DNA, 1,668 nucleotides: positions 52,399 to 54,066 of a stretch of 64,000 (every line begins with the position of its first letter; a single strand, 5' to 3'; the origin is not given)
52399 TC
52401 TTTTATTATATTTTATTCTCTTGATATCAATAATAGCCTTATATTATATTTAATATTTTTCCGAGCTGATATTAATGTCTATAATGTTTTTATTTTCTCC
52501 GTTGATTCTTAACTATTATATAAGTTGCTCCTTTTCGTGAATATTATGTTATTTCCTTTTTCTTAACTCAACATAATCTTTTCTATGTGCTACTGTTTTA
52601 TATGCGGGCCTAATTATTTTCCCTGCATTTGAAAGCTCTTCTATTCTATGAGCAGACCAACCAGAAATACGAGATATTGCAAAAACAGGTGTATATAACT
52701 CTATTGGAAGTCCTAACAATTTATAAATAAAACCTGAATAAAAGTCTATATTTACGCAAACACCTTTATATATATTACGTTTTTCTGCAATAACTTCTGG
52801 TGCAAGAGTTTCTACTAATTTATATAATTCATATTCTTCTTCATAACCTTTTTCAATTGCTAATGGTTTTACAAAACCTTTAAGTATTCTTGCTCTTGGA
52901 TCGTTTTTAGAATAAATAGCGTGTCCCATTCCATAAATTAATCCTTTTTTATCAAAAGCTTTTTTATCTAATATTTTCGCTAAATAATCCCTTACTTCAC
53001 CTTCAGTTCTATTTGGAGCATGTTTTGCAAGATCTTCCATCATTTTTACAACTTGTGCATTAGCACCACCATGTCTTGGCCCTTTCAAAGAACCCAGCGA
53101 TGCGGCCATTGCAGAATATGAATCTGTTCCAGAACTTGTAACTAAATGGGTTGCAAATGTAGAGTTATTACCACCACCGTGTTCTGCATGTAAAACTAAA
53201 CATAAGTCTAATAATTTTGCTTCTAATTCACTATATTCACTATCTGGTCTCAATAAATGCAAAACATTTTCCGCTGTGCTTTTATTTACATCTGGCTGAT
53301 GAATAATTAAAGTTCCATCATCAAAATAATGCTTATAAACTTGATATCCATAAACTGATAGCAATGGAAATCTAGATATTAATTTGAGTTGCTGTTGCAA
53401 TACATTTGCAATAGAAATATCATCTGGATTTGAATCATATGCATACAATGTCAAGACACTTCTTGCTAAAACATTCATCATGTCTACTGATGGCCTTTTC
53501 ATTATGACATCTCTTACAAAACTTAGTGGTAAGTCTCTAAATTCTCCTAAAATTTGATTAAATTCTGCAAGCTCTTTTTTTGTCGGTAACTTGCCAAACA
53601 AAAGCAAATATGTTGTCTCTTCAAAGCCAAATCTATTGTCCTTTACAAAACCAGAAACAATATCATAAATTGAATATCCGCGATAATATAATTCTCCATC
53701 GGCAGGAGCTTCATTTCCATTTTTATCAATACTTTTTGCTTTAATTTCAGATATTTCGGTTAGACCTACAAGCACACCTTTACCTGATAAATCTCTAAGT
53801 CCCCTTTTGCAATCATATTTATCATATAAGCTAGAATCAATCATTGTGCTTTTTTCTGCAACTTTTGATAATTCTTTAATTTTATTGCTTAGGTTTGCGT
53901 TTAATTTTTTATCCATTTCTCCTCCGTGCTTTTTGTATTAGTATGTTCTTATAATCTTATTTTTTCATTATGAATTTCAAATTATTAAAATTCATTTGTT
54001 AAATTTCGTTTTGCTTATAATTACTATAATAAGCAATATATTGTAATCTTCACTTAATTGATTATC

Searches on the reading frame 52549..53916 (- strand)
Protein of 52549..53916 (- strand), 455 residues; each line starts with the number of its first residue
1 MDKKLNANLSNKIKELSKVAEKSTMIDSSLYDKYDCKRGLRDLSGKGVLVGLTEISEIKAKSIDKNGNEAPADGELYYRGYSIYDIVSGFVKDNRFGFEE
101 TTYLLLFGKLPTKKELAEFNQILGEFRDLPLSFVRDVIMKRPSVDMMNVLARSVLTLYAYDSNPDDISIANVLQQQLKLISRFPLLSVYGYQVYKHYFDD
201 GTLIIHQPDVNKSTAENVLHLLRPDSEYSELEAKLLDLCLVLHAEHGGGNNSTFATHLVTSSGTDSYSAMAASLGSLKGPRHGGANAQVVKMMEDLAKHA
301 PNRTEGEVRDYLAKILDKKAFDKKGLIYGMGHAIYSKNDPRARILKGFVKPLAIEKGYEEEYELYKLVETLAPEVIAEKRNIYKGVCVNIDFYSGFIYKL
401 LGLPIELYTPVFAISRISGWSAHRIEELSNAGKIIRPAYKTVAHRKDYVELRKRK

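Call 11: search_protein_families(library=pfam, proteins=[window:52549-53916:-], max_evalue=0.001)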
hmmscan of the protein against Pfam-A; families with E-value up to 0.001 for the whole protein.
window:52549-53916:- (455 aa): 1 family
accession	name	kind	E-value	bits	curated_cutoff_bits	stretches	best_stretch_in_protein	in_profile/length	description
PF00285.26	Citrate_synt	-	2.3e-115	385.9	27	1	46-438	3-357/357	Citrate synthase, C-terminal domain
